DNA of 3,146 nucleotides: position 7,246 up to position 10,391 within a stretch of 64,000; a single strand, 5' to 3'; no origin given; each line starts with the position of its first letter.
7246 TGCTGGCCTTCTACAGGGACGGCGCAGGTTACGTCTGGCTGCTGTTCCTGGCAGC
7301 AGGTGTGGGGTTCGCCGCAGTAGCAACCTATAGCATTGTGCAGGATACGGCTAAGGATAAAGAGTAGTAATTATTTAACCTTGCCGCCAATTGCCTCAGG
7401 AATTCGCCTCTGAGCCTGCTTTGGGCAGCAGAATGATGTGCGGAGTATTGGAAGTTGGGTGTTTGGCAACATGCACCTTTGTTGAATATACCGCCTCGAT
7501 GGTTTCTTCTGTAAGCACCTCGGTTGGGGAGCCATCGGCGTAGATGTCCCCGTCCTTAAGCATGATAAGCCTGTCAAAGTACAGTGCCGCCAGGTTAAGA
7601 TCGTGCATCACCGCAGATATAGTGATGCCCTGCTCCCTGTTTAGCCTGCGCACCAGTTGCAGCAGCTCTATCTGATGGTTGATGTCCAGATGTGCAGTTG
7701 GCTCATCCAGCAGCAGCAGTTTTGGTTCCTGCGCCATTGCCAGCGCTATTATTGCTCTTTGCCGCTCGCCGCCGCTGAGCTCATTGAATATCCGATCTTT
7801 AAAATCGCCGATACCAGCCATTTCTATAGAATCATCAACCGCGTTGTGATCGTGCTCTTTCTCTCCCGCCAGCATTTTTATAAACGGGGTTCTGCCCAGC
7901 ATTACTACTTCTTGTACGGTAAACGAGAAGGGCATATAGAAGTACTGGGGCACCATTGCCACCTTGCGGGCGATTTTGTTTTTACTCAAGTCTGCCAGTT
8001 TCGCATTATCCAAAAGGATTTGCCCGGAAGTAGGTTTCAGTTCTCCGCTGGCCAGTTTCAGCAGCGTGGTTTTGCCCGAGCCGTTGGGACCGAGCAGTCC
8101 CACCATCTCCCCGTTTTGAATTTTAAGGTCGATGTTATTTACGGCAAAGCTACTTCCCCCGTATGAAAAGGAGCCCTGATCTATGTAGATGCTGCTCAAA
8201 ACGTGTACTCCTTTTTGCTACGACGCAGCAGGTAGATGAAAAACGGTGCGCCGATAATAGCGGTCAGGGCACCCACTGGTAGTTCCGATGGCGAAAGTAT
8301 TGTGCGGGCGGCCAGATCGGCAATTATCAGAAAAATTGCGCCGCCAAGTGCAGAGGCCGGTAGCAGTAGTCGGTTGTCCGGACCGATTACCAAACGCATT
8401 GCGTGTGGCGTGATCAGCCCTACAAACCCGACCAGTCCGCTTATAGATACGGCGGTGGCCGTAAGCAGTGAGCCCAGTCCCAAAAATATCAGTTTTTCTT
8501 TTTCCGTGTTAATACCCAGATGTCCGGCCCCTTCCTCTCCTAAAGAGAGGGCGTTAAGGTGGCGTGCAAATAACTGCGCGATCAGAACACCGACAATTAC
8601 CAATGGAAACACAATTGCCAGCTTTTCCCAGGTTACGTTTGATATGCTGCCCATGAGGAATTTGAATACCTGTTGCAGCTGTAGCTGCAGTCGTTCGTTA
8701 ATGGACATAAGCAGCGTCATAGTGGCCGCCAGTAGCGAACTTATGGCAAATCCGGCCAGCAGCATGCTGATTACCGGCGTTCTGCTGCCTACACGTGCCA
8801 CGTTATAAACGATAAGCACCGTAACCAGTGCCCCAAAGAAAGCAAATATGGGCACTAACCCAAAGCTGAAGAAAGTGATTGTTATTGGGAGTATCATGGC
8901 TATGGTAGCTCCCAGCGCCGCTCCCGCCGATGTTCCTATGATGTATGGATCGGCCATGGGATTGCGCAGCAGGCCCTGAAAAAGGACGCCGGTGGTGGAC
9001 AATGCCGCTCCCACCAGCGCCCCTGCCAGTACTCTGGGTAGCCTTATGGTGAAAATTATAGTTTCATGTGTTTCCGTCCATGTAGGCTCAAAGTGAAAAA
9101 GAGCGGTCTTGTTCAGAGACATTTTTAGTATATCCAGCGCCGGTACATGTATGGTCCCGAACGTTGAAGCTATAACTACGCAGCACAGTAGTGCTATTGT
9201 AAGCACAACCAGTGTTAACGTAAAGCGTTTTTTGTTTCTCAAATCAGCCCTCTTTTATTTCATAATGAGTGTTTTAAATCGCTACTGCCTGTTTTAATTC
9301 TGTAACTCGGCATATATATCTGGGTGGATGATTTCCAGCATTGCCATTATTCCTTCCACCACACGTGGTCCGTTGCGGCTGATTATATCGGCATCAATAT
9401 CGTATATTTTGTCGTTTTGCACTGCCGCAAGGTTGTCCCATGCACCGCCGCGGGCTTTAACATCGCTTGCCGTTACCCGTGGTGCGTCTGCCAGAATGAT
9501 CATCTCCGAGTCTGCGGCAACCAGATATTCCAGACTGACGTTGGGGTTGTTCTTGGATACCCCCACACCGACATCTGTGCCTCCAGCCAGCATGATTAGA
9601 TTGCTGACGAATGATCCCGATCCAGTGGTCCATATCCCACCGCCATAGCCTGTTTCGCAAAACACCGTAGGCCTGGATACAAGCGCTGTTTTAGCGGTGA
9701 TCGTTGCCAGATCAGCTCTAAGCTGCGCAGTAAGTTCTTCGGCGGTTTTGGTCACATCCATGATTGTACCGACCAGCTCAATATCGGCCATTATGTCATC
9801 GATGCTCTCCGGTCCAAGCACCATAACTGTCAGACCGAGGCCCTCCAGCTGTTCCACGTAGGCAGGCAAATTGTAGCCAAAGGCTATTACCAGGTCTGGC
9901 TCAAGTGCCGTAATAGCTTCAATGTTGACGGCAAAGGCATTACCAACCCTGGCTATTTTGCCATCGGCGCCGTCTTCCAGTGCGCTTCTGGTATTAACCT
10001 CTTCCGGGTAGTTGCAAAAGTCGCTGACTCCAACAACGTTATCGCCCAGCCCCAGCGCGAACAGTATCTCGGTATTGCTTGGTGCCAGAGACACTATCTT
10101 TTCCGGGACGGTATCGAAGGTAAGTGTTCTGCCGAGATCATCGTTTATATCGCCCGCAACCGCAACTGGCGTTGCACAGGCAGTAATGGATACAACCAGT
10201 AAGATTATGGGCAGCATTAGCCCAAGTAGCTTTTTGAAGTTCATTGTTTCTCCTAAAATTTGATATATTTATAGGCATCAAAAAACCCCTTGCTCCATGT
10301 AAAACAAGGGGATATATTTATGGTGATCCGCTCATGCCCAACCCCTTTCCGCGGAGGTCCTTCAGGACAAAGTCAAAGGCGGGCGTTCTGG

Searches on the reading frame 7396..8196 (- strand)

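Call 96: search_protein_families(library=pfam, proteins=[window:7396-8196:-], max_evalue=0.00001)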
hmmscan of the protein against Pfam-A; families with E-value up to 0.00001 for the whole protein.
window:7396-8196:- (266 aa): 3 families
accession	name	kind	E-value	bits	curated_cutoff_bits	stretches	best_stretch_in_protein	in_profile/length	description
PF00005.33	ABC_tran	-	1.2e-35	123.5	25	1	19-168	1-137/137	ABC transporter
PF13304.12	AAA_21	-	6.6e-09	36.7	27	0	141-187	239-288/304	AAA domain, putative AbiEii toxin, Type IV TA system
PF02463.25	SMC_N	-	8.7e-08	32.3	40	1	16-196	12-198/220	RecF/RecN/SMC N terminal domain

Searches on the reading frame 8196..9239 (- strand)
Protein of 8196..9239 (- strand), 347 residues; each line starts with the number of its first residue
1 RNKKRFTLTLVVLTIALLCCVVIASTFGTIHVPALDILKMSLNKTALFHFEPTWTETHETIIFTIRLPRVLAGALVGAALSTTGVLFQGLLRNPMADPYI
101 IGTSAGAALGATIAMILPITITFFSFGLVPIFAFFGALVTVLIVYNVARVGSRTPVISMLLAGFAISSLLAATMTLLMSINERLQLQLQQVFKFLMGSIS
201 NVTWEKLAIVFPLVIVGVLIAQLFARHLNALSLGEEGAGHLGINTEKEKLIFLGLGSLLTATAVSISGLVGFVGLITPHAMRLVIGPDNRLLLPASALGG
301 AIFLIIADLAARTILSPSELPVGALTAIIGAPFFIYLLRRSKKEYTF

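Call 96: search_protein_families(library=pfam, proteins=[window:8196-9239:-], max_evalue=0.00001)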
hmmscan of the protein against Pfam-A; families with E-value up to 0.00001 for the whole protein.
window:8196-9239:- (347 aa): 1 family
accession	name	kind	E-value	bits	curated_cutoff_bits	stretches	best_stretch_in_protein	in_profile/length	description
PF01032.23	FecCD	-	1e-92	310.9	26.5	1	17-340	2-311/311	FecCD transport family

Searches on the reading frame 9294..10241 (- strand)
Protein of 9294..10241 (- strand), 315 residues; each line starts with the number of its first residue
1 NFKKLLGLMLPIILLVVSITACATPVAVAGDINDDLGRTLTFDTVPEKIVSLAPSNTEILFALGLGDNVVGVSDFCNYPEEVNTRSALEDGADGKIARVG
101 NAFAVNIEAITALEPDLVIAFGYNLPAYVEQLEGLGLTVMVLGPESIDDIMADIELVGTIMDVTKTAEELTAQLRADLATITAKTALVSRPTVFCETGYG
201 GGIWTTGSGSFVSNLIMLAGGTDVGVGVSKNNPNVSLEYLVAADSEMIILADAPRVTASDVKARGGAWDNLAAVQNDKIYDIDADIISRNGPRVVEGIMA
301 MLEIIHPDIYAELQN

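Call 96: search_protein_families(library=pfam, proteins=[window:9294-10241:-], max_evalue=0.00001)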
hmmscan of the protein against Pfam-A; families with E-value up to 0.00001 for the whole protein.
window:9294-10241:- (315 aa): 1 family
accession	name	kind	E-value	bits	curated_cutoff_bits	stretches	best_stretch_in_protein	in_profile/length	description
PF01497.23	Peripla_BP_2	-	1.5e-28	100.2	27.5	1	49-285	1-234/235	Periplasmic binding protein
